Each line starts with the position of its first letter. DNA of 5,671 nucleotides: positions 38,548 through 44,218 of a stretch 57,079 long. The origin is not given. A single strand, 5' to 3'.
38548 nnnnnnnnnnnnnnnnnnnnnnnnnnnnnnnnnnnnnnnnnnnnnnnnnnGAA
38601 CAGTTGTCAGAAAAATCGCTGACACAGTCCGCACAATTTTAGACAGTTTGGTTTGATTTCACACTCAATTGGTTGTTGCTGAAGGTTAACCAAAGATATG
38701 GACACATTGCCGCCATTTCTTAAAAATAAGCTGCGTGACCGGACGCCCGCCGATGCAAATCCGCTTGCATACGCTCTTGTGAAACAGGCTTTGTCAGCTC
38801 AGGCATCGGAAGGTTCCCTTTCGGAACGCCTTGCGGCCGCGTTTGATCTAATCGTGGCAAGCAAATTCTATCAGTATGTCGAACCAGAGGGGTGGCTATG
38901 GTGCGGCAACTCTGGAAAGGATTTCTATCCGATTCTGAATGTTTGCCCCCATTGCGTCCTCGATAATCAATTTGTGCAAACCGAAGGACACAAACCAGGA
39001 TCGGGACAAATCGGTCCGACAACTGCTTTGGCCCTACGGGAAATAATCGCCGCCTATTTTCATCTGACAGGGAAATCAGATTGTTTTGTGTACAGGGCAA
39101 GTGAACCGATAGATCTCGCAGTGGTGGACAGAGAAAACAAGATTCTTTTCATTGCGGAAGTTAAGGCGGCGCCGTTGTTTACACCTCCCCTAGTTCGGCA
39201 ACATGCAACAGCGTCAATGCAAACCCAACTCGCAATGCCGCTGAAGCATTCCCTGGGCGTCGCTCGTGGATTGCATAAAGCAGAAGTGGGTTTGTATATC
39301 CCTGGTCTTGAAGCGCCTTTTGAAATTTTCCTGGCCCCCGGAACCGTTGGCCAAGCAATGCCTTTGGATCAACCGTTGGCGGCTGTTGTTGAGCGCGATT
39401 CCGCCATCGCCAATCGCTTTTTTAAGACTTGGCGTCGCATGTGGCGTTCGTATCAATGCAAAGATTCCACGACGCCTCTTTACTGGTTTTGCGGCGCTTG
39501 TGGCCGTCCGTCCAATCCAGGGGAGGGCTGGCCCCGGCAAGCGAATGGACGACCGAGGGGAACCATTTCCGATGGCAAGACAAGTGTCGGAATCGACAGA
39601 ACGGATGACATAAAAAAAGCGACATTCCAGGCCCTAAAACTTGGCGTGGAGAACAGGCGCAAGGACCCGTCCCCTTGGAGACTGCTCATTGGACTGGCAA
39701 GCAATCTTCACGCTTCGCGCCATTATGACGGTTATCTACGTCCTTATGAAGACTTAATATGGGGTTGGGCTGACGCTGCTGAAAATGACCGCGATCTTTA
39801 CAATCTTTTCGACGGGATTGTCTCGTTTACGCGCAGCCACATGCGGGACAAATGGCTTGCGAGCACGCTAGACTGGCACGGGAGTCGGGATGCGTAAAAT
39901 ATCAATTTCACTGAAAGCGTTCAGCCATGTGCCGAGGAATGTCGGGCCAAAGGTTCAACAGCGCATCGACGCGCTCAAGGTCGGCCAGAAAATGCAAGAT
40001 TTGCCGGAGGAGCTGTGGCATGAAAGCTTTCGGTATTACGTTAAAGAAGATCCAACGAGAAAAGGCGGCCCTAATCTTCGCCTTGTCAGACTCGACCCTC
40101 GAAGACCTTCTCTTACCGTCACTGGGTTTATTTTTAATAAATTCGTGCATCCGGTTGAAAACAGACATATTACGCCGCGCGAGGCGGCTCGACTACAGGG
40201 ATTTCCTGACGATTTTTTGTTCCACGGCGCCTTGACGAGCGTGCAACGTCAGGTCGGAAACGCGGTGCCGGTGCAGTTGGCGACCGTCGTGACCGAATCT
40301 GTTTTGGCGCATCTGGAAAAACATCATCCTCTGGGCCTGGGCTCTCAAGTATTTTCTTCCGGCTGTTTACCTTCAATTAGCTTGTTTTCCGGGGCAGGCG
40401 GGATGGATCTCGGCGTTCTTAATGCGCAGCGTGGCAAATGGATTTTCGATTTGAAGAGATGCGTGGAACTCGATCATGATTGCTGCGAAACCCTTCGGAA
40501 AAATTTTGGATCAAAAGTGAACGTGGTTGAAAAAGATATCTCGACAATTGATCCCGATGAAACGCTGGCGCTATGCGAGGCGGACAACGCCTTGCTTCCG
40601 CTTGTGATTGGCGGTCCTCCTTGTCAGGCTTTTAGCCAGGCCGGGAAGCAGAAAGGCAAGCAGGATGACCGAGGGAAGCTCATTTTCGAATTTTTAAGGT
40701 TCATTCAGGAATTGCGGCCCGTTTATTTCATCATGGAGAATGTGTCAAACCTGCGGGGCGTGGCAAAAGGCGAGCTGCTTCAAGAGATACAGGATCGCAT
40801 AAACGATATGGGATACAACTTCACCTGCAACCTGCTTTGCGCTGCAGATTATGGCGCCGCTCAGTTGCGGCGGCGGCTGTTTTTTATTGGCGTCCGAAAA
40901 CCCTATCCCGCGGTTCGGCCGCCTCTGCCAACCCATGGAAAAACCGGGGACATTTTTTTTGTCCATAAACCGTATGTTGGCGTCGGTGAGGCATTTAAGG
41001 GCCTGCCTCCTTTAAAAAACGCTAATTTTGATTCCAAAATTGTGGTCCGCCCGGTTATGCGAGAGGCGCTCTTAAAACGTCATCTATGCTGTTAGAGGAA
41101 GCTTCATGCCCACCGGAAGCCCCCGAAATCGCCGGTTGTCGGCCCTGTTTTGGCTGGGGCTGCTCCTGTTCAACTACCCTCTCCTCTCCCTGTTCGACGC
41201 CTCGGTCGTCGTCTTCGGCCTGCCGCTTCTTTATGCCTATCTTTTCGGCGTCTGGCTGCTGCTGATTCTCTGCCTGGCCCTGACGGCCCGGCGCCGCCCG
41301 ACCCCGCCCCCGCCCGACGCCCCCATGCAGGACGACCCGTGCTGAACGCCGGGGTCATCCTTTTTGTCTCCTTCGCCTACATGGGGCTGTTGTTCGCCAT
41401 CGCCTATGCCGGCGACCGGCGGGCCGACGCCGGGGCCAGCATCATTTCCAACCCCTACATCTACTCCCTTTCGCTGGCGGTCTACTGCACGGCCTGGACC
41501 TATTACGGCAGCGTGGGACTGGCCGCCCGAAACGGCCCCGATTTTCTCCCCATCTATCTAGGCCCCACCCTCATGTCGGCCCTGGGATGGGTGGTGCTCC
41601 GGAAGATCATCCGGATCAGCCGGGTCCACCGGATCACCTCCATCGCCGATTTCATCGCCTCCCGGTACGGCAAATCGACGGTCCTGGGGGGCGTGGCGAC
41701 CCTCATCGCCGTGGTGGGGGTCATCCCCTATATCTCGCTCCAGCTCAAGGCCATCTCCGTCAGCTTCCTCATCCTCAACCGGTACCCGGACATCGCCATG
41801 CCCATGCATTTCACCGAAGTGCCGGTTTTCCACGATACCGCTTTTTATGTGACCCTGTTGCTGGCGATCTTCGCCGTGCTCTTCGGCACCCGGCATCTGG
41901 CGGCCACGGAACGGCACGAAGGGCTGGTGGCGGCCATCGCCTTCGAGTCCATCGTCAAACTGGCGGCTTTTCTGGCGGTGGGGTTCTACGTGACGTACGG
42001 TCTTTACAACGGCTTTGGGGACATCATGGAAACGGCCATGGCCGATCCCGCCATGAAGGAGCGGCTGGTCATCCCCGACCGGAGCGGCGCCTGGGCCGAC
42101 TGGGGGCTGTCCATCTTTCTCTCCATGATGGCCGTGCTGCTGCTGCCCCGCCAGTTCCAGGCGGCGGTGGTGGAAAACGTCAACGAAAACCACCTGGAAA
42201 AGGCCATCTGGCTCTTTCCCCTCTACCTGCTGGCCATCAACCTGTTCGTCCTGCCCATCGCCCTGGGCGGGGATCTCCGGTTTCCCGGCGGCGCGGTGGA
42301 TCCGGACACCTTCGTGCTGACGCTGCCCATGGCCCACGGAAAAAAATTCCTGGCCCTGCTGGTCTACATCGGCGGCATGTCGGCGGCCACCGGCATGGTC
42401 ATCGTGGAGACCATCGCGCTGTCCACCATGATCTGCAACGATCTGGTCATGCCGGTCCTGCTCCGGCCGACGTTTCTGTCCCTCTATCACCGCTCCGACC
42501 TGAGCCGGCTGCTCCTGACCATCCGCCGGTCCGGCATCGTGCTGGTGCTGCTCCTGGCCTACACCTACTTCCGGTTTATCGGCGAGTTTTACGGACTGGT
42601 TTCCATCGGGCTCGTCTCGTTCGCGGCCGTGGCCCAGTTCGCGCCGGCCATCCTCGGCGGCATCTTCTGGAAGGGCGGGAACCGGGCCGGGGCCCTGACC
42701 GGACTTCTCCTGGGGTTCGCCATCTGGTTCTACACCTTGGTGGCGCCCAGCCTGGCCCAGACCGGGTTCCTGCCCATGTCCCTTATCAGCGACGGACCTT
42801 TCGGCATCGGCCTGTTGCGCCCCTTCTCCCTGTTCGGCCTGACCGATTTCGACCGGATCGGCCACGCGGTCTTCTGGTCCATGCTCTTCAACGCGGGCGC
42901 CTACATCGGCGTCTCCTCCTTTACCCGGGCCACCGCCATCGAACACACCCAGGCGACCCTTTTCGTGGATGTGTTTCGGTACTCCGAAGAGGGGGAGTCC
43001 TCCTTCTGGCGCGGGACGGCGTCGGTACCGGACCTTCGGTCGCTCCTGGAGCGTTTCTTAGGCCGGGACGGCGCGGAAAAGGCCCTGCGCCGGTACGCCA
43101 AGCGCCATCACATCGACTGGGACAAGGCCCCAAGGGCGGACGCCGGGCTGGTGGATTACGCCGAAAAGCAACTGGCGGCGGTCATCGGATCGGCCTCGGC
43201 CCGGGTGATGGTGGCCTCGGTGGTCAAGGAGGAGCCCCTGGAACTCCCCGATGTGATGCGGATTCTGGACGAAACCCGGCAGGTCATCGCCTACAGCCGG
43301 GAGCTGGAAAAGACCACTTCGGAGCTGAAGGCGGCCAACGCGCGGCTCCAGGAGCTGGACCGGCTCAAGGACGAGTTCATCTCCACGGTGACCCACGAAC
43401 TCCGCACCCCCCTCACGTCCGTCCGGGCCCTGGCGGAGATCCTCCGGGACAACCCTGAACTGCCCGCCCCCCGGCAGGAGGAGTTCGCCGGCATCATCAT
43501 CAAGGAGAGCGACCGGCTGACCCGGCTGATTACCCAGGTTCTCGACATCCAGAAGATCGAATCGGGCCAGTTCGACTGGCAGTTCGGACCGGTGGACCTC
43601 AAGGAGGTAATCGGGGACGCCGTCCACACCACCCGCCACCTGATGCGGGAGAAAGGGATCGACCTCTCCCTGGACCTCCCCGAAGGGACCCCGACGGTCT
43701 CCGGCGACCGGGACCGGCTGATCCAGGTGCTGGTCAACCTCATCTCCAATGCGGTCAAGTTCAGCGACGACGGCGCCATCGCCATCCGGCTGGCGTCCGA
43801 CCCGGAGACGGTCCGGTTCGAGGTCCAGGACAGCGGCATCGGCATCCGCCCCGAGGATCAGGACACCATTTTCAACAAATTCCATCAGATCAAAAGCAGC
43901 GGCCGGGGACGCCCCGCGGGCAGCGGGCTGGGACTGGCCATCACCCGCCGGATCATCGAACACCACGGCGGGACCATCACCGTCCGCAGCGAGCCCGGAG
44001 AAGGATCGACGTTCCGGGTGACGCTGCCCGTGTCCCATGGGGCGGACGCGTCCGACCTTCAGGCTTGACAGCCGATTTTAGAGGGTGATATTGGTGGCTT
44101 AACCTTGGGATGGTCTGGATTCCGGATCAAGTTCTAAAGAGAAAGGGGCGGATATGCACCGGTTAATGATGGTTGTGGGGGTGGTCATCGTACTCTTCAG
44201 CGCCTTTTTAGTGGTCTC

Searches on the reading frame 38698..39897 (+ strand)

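Call 71: search_protein_families(library=pfam, proteins=[window:38698-39897:+], max_evalue=0.00001)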
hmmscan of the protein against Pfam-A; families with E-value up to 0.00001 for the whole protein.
window:38698-39897:+ (399 aa): 0 families

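Call 88: search_protein_families(library=padloc, proteins=[window:38698-39897:+], max_evalue=0.001)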
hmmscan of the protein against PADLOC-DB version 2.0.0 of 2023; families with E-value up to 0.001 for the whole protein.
window:38698-39897:+ (399 aa): 2 families
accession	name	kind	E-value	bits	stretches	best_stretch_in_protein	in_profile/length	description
PDLC03440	REase_II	-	1.7e-60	203.2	1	40-389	47-413/417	Type II restriction enzyme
PDLC03413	REase_II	-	4.7e-16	56.6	1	44-373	78-397/455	Type II restriction enzyme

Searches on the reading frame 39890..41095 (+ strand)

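Call 71: search_protein_families(library=pfam, proteins=[window:39890-41095:+], max_evalue=0.00001)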
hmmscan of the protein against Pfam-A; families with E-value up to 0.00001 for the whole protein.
window:39890-41095:+ (401 aa): 1 family
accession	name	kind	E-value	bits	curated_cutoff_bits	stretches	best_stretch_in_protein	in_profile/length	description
PF00145.23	DNA_methylase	-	2.3e-67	228.2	22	2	162-342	3-168/324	C-5 cytosine-specific DNA methylase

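Call 88: search_protein_families(library=padloc, proteins=[window:39890-41095:+], max_evalue=0.001)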
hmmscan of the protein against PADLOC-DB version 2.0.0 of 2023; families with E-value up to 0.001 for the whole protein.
window:39890-41095:+ (401 aa): 63 families (the best 25 are shown)
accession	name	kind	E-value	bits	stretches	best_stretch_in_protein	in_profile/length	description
PDLC03378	MTase_II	-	2.4e-87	291.4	2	162-378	5-204/344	Type II methyltransferase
PDLC03234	MTase_II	-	9.4e-86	286.4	2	162-380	7-210/375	Type II methyltransferase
PDLC03326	MTase_II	-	6.8e-71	237.6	2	162-380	7-222/412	Type II methyltransferase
PDLC00026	DruM2|DruM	-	1.8e-68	229.6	2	161-368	6-190/336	DNA cytosine methylase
PDLC00033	DruM2|DruM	-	1e-66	223.7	2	162-342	24-197/368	DNA cytosine methylase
PDLC03272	MTase_II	-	3.1e-65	218.9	2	162-337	77-237/407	Type II methyltransferase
PDLC03237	MTase_II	-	3.8e-57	191.9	1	67-351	712-984/1036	Type II methyltransferase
PDLC00027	DruM2|DruM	-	9.2e-54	181.2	2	161-382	13-219/361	DNA cytosine methylase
PDLC02650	DrmMII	-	1.7e-51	173.5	3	161-289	10-137/435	DrmMII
PDLC00031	DruM2|DruM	-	4.7e-50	168.7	2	163-380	15-217/361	DNA cytosine methylase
PDLC02656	DrmMII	-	8.6e-49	164.7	2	163-374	8-234/491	DrmMII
PDLC02648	DrmMII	-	1.2e-47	160.8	2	162-381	24-286/468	DrmMII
PDLC03307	MTase_II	-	1e-46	157.9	2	162-351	3-206/382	Type II methyltransferase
PDLC02649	DrmMII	-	8.7e-45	151.4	2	229-379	109-254/422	DrmMII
PDLC00030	DruM2|DruM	-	2.6e-44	149.9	2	162-339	8-188/380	DNA cytosine methylase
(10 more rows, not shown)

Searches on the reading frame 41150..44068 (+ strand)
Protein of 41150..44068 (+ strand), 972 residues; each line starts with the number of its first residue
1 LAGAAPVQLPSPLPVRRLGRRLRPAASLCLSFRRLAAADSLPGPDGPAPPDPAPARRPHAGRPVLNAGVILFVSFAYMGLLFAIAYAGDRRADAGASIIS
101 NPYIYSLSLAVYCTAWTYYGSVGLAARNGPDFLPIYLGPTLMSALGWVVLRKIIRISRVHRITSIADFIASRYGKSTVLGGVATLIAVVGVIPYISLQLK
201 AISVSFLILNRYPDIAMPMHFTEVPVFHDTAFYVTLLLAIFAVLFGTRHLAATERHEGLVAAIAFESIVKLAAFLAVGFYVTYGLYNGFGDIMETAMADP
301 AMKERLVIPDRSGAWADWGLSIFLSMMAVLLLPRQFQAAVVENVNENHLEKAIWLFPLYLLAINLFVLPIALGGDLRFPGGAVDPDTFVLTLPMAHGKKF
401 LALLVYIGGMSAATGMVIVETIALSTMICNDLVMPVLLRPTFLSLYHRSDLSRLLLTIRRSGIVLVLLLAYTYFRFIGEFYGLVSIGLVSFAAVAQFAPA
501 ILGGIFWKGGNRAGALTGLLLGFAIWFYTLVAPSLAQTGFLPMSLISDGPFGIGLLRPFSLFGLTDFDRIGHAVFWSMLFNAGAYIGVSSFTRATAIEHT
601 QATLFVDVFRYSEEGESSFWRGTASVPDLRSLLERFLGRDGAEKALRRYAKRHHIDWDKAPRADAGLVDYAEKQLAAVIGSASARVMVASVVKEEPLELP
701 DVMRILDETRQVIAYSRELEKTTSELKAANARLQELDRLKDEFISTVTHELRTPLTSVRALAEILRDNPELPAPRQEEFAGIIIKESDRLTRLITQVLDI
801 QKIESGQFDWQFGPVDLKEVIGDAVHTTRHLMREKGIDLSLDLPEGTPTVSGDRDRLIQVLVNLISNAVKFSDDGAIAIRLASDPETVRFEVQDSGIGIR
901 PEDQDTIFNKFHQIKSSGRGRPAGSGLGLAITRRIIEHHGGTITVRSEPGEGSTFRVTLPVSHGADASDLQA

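Call 71: search_protein_families(library=pfam, proteins=[window:41150-44068:+], max_evalue=0.00001)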
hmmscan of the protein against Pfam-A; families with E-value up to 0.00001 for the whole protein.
window:41150-44068:+ (972 aa): 2 families
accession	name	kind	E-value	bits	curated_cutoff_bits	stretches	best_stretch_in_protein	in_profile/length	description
PF02518.31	HATPase_c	-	1.5e-31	109.6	26.4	1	852-962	1-110/111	Histidine kinase-, DNA gyrase B-, and HSP90-like ATPase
PF00512.31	HisKA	-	1.5e-18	67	26.9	1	740-806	2-66/66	His Kinase A (phospho-acceptor) domain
